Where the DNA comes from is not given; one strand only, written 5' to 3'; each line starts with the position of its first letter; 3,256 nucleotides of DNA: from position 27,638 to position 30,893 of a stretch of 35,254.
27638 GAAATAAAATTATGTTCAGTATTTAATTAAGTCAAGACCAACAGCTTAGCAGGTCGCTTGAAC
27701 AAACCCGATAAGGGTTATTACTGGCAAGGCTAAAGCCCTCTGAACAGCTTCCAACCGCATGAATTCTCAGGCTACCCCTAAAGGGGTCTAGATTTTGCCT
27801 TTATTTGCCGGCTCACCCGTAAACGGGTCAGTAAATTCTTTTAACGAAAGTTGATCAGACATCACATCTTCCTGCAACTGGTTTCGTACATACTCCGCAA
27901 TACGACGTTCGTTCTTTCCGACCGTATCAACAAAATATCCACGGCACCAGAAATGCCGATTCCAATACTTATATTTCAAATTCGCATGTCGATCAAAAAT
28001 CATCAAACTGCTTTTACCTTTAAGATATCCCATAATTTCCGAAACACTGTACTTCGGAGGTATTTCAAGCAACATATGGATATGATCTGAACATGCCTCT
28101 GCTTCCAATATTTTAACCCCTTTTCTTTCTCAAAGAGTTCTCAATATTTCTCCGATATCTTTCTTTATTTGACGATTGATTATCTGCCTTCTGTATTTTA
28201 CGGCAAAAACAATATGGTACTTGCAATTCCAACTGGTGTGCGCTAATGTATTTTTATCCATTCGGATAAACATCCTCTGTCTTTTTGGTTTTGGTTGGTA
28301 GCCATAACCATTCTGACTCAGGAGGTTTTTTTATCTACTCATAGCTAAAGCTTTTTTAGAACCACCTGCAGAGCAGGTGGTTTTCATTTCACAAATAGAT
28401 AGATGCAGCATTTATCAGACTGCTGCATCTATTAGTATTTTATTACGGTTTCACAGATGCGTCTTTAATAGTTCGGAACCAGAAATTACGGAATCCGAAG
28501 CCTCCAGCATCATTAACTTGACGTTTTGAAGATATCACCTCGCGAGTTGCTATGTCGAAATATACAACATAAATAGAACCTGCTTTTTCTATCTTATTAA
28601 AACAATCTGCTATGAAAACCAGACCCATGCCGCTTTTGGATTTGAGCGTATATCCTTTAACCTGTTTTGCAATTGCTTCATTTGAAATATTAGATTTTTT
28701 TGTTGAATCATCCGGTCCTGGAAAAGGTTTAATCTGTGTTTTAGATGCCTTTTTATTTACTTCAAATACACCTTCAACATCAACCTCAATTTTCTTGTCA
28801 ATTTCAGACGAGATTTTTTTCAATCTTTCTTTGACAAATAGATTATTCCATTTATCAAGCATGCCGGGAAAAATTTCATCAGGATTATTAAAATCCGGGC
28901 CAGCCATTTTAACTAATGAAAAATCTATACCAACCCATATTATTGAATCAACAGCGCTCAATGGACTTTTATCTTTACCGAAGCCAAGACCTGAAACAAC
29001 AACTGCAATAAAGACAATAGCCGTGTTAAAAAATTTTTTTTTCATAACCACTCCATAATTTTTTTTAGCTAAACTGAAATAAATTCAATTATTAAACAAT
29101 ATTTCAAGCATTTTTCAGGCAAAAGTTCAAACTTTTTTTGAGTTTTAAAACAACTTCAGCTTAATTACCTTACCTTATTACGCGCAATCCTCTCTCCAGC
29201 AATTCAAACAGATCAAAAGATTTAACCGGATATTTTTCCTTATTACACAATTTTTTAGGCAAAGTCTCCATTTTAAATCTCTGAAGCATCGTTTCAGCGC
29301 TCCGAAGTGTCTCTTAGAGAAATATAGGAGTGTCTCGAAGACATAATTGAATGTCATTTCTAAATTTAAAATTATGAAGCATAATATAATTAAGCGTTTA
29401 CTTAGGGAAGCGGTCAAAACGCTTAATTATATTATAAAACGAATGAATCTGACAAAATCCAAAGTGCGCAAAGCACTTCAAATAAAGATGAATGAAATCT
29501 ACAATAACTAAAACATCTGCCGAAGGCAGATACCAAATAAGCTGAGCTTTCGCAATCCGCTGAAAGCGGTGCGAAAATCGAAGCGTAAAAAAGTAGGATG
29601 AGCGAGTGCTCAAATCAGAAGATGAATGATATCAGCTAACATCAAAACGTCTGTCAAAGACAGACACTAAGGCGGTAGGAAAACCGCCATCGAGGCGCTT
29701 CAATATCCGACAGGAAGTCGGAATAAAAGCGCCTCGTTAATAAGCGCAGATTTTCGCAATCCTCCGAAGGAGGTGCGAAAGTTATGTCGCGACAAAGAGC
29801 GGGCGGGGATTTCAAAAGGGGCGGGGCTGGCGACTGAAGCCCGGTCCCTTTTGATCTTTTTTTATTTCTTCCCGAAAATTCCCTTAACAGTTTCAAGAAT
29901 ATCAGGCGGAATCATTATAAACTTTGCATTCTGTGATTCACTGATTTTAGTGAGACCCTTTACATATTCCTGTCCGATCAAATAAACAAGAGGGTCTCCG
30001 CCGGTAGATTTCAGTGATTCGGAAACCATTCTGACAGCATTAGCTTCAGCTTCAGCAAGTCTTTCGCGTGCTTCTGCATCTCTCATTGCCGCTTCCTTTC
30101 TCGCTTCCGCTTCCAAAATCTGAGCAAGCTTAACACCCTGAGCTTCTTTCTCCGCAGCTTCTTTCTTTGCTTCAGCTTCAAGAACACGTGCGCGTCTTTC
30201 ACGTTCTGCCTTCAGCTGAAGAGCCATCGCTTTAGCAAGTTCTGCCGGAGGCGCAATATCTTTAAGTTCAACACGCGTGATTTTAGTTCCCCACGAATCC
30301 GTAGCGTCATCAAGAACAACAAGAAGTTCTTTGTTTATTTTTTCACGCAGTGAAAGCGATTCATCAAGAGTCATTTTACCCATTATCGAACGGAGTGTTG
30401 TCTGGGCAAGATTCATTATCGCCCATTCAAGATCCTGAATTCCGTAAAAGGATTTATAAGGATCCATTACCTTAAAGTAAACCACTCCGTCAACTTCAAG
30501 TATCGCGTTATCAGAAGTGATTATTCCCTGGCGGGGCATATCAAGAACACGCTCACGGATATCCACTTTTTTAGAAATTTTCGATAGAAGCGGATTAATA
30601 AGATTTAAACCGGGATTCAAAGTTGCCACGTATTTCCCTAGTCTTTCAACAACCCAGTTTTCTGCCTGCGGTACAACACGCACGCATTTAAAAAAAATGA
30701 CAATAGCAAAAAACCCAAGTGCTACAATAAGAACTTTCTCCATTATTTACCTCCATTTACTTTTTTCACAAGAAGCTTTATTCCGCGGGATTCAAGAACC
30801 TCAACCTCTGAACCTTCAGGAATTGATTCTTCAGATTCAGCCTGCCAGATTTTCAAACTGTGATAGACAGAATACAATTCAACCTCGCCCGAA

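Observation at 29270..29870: Hairpin-dense, GC-rich non-coding block with covarying paralogous stem-loop modules, 3' of the NfeD-SPFH operon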

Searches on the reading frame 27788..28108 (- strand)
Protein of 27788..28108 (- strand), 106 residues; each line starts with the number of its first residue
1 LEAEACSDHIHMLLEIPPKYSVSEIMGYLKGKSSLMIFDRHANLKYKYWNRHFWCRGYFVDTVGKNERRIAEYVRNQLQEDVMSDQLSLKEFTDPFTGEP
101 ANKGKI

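Call 15: search_protein_families(library=pfam, proteins=[window:27788-28108:-])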
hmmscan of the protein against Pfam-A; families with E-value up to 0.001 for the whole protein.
window:27788-28108:- (106 aa): 1 family
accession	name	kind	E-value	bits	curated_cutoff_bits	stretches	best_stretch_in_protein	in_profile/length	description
PF01797.21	Y1_Tnp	-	1.5e-25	90.1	23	1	2-77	45-121/121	Transposase IS200 like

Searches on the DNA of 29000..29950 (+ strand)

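Call 4: search_rna_families(source=window, start=29000, end=29950, threshold=evalue, max_evalue=10, show_alignments=3)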
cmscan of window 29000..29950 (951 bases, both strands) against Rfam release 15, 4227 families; matches with E-value up to 10: 12.
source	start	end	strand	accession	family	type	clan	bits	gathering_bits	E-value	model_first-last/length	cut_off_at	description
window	29689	29736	-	RF04048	mir-7927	Gene; miRNA;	-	25.4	75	0.013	1-56/56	no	mir-7927 microRNA precursor family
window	29379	29439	-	RF00704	MIR397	Gene; miRNA;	-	18.7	55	1.7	1-117/117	no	MIR397 microRNA precursor family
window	29384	29432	-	RF04263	MIR2593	Gene; miRNA;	-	18.4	96.2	4.2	1-116/116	no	MIR2593 microRNA precursor family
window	29389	29438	+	RF04318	idnO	Cis-reg;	-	17.9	100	5.5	1-206/206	no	idnO ncRNA motif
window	29105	29137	-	RF02929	algC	Cis-reg;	-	17.7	33.8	1.4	1-52/52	no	algC RNA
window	29737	29797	+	RF00855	mir-254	Gene; miRNA;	-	16.6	70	3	1-63/63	no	mir-254 microRNA precursor family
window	29381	29435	-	RF00906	MIR1120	Gene; miRNA;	-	16.4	86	4.6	17-71/87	no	MIR1120/MIR1122 microRNA precursor family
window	29381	29435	+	RF00906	MIR1120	Gene; miRNA;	-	16.3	86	4.7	17-71/87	no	MIR1120/MIR1122 microRNA precursor family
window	29379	29437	-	RF04133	MIR2646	Gene; miRNA;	-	16.1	245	0.76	1-256/256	no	MIR2646 microRNA precursor family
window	29384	29432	+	RF00451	MIR395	Gene; miRNA;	-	15.8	56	3.7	1-104/104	no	mir-395 microRNA precursor family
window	29381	29437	+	RF04127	MIR8007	Gene; miRNA;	-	15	195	4.6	1-226/226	no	MIR8007 microRNA precursor family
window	29319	29428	+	RF00552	rncO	Cis-reg;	-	12.2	43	6.6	1-214/214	no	rncO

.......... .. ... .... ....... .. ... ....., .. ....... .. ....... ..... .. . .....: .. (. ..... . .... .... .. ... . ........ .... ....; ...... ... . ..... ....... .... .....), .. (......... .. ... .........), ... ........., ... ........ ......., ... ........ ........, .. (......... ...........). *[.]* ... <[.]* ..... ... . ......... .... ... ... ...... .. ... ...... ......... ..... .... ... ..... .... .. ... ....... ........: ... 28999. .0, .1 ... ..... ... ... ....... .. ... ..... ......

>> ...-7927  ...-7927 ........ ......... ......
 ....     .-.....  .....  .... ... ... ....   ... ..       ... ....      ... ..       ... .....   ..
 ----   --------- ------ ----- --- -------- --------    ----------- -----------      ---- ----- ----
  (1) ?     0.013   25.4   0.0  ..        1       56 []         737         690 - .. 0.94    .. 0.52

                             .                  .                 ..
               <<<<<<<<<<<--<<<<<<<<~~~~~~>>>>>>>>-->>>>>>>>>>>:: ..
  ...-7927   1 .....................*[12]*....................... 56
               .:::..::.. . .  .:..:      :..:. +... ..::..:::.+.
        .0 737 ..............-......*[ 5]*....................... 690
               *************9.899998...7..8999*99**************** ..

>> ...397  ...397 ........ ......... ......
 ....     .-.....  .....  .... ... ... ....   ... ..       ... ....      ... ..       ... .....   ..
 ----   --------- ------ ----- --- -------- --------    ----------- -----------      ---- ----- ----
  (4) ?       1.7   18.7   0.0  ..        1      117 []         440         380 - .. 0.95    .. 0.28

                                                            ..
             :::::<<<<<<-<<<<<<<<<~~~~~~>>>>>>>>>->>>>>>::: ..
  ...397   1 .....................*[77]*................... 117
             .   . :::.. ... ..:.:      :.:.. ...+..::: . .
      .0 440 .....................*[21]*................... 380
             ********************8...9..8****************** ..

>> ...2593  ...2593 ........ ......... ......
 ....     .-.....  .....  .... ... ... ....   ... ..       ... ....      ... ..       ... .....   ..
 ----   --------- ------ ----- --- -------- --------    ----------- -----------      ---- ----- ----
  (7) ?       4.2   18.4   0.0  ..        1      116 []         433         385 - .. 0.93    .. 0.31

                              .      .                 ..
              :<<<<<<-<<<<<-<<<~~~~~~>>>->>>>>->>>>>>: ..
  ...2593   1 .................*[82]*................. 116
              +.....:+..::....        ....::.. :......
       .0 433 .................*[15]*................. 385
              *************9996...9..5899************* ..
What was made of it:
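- On Any Rfam family (tmRNA, RNase P, OLE, GOLLD, ROOL, HEARO, raiA and others): For 29000-29950 at E up to 10, only sub-threshold miRNA-type hairpin matches appeared (call 4).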

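Call 82: search_dna_similar(query=window:29375-29861:+, collection=plasmids, mode=distant, max_rows=5)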
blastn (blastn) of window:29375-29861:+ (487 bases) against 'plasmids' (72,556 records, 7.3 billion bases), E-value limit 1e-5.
No match.

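Call 83: search_dna_similar(query=window:29375-29861:+, collection=phages, mode=distant, max_rows=5)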
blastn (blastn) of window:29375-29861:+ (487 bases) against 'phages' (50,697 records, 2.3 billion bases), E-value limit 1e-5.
No match.
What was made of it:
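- On Phage or plasmid element: No blastn match in the plasmid or phage collections (calls 82, 83).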

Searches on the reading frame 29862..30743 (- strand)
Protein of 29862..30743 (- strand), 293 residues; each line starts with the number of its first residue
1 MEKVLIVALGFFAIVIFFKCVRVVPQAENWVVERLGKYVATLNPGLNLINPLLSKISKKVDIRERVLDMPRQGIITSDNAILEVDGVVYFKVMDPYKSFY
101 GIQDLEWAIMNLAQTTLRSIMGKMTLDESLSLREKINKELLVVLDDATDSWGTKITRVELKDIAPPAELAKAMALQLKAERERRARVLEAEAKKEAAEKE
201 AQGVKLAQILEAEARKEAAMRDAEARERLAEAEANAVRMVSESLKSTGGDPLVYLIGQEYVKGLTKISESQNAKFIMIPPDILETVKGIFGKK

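Call 14: find_encoding_contigs(protein=window:29862-30743:-, flank=10000, max_places=10)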
Protein window:29862-30743:- (293 aa): 23 contigs read that carry it; 10 places shown.
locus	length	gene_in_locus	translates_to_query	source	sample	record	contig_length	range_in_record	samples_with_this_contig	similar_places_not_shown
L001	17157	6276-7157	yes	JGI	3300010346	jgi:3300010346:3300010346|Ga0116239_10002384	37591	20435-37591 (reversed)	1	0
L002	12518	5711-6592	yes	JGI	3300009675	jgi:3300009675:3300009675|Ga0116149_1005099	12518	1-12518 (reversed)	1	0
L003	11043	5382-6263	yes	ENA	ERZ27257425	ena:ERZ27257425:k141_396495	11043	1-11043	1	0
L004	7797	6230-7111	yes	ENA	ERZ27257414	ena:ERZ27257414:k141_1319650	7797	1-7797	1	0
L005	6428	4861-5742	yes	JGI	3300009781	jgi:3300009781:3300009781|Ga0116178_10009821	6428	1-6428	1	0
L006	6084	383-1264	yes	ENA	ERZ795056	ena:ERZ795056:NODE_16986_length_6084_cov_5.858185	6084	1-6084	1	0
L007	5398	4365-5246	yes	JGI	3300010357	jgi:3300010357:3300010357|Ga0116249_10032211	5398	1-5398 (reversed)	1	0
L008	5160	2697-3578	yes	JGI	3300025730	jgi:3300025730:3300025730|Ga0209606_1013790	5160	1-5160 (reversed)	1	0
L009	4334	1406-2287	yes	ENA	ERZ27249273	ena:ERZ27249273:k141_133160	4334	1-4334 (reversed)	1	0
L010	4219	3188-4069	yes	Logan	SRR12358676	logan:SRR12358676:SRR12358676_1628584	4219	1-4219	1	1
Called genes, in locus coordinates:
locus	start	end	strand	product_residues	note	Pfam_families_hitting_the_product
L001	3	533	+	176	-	?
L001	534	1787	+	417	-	PF00675:Peptidase_M16, PF05193:Peptidase_M16_C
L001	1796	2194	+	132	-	PF04519:Bactofilin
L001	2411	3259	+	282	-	PF23446:LysM1_NFP_LYK (faint), PF23473:LysM3_LYK4_5 (faint), PF01476:LysM, PF01551:Peptidase_M23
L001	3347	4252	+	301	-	-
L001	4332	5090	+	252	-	-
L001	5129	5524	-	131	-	-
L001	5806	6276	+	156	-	PF01957:NfeD (weak)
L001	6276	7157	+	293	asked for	PF01145:Band_7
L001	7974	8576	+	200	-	-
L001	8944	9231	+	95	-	PF01797:Y1_Tnp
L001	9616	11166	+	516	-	PF00221:Lyase_aromatic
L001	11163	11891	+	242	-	PF00106:adh_short, PF08659:KR, PF13561:adh_short_C2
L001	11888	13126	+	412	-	PF00109:ketoacyl-synt, PF02801:Ketoacyl-synt_C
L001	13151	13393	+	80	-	PF00550:PP-binding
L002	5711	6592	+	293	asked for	PF01145:Band_7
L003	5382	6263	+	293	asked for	PF01145:Band_7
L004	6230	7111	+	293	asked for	PF01145:Band_7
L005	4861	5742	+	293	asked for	PF01145:Band_7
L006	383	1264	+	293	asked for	PF01145:Band_7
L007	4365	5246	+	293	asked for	PF01145:Band_7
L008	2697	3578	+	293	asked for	PF01145:Band_7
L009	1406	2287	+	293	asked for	PF01145:Band_7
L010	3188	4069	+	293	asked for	PF01145:Band_7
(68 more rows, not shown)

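Call 15: search_protein_families(library=pfam, proteins=[window:29862-30743:-])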
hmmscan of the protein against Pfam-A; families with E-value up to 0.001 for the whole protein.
window:29862-30743:- (293 aa): 1 family
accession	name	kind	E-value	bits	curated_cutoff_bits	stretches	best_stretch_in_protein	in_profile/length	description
PF01145.31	Band_7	-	8.2e-38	130.6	23.6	1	23-193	2-175/176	SPFH domain / Band 7 family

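Call 20: find_homologous_proteins(query=window:29862-30743:-, max_evalue=1e-40)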
Query window:29862-30743:- (293 aa): 6051 proteins with E <= 1e-40 among 8000 candidates; the best 120 are listed.
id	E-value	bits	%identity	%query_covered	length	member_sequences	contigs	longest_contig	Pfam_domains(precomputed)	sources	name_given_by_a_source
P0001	3.0e-180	616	100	100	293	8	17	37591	PF01145.32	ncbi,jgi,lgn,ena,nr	ncbi:MAG TPA: stomatin-like protein [Spirochaetota bacterium]|jgi:regulator of protease activity Hfl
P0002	2.6e-179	613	100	100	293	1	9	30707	PF01145.32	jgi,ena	-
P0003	7.9e-179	611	99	100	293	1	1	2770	PF01145.32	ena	-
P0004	1.2e-178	610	99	100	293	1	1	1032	PF01145.32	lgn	-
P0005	2.3e-178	609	99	100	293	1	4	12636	PF01145.32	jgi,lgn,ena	-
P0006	3.1e-178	609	98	100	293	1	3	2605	PF01145.32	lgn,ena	-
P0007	3.9e-178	609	99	100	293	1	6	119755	PF01145.32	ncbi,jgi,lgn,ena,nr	ncbi:MAG TPA: stomatin-like protein [Spirochaetota bacterium]|nr:stomatin-like protein [Spirochaetot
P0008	5.5e-178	608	98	100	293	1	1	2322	PF01145.32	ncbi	-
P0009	8.4e-178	608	99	100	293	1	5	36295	PF01145.32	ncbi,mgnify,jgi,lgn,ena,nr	ncbi:MAG TPA: stomatin-like protein [Spirochaetota bacterium]|mgnify:CR=1 FL=1|nr:stomatin-like prot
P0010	4.6e-175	599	96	100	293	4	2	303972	PF01145.32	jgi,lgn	-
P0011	7.2e-174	595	99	98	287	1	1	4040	PF01145.32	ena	-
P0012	6.1e-170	582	92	100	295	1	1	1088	PF01145.32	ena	-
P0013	2.5e-166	570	100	93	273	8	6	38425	PF01145.32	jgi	jgi:regulator of protease activity HflC (stomatin/prohibitin superfamily)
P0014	9.1e-166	568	91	99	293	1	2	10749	PF01145.32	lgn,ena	-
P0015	1.3e-165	568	91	99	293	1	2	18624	PF01145.32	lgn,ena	-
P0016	9.2e-153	526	82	100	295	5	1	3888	PF01145.32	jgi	jgi:regulator of protease activity HflC (stomatin/prohibitin superfamily)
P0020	7.6e-134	464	76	94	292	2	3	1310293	PF01145.32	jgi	jgi:regulator of protease activity HflC (stomatin/prohibitin superfamily)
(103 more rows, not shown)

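Call 21: find_encoding_contigs(protein=P0010, flank=4000, max_places=3)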
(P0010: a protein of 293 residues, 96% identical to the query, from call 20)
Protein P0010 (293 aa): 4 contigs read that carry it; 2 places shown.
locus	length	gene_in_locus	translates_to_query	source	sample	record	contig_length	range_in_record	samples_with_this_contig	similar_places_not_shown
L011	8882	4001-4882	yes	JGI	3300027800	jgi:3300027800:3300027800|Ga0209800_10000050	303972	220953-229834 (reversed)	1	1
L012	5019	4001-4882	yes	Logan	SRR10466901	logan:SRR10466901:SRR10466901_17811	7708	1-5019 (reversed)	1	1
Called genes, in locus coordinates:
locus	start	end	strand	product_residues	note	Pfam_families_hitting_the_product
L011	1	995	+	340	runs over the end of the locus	PF01476:LysM, PF23446:LysM1_NFP_LYK (faint), PF23473:LysM3_LYK4_5 (faint), PF01476:LysM, PF01551:Peptidase_M23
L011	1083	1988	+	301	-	-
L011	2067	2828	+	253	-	-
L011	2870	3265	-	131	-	-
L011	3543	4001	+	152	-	PF01957:NfeD (weak)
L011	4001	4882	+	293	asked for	PF01145:Band_7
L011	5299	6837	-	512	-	PF04015:DUF362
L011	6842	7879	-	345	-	PF26549:Tricorn_N (faint), PF07676:PD40 (weak), PF26550:Tricorn_2nd (faint)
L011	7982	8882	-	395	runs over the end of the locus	PF12833:HTH_18, PF00165:HTH_AraC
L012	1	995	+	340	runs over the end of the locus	PF01476:LysM, PF23446:LysM1_NFP_LYK (faint), PF23473:LysM3_LYK4_5 (faint), PF01476:LysM, PF01551:Peptidase_M23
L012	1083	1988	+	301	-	-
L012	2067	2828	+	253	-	-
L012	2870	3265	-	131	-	-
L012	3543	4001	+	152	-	PF01957:NfeD (weak)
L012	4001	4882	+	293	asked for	PF01145:Band_7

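Call 22: find_encoding_contigs(protein=P0015, flank=4000, max_places=3)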
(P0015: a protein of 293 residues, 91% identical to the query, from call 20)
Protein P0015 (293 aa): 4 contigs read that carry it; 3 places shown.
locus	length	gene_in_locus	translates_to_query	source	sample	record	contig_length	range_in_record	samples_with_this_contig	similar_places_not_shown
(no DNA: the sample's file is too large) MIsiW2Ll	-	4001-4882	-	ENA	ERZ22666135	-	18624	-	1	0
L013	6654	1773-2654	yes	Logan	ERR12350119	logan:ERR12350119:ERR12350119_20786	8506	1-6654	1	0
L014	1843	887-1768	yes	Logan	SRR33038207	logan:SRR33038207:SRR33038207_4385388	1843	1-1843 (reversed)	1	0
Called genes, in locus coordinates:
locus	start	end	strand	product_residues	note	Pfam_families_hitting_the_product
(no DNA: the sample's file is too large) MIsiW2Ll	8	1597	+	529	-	PF00009:GTP_EFTU, PF01926:MMR_HSR1 (weak), PF22042:EF-G_D2, PF03144:GTP_EFTU_D2, PF16658:RF3_C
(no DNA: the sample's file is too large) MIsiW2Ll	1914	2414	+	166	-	PF00578:AhpC-TSA, PF08534:Redoxin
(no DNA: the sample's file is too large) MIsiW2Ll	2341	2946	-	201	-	PF13302:Acetyltransf_3, PF00583:Acetyltransf_1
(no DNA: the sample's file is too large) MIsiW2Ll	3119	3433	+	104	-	-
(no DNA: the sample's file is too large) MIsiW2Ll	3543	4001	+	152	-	PF01957:NfeD (weak)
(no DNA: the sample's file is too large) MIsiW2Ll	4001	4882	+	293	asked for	PF01145:Band_7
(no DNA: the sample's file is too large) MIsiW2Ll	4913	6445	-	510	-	PF04015:DUF362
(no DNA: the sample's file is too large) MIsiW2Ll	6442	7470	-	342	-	PF26549:Tricorn_N (faint), PF07676:PD40 (weak), PF26550:Tricorn_2nd (faint)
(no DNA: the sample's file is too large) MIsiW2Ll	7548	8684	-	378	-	PF12833:HTH_18, PF00165:HTH_AraC (weak)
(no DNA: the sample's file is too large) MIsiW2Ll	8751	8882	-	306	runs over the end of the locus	PF28239:Npun_R2479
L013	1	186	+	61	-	?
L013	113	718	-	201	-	PF13302:Acetyltransf_3, PF00583:Acetyltransf_1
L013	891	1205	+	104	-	-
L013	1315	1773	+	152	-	PF01957:NfeD (weak)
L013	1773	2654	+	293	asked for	PF01145:Band_7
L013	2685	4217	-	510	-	PF04015:DUF362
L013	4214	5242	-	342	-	PF26549:Tricorn_N (faint), PF07676:PD40 (weak), PF26550:Tricorn_2nd (faint)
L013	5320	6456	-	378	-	PF12833:HTH_18, PF00165:HTH_AraC (weak)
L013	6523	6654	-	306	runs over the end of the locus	PF28239:Npun_R2479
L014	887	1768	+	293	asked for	PF01145:Band_7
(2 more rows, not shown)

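Call 23: find_encoding_contigs(protein=P0016, flank=4000, max_places=3)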
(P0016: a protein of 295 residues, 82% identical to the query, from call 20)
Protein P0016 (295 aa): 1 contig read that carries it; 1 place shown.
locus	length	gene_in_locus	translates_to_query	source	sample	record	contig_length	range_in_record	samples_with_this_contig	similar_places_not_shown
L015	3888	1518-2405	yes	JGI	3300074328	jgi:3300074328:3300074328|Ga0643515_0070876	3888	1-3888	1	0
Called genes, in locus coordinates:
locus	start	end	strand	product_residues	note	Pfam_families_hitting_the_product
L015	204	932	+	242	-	-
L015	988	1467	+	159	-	PF01957:NfeD (weak)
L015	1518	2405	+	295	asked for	PF01145:Band_7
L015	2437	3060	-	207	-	PF01797:Y1_Tnp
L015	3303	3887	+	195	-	?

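Call 24: find_encoding_contigs(protein=P0020, flank=4000, max_places=3)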
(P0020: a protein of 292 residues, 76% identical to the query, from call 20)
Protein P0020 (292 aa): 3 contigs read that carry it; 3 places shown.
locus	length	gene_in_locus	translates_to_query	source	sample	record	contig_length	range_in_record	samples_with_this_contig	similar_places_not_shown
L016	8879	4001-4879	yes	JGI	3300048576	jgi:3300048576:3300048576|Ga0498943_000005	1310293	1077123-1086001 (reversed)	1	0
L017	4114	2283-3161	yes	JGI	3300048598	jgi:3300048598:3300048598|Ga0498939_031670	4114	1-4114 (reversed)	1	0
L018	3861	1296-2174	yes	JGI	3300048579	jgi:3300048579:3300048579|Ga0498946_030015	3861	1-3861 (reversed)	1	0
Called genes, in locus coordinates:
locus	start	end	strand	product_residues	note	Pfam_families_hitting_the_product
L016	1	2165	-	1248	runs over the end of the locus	PF07719:TPR_2 (faint), PF14559:TPR_19 (faint)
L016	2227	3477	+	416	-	PF07690:MFS_1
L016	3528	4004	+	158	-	PF01957:NfeD (faint)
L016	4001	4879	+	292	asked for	PF01145:Band_7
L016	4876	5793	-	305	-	PF02574:S-methyl_trans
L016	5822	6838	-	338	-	PF02615:Ldh_2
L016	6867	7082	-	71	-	PF14358:DUF4405 (weak)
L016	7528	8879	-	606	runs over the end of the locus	PF07881:Fucose_iso_N1, PF07882:Fucose_iso_N2, PF02952:Fucose_iso_C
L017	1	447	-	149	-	?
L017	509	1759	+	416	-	PF07690:MFS_1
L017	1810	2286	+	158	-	PF01957:NfeD (faint)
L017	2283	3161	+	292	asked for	PF01145:Band_7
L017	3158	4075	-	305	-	PF02574:S-methyl_trans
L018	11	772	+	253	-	PF07690:MFS_1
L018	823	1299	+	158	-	PF01957:NfeD (faint)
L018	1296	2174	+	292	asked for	PF01145:Band_7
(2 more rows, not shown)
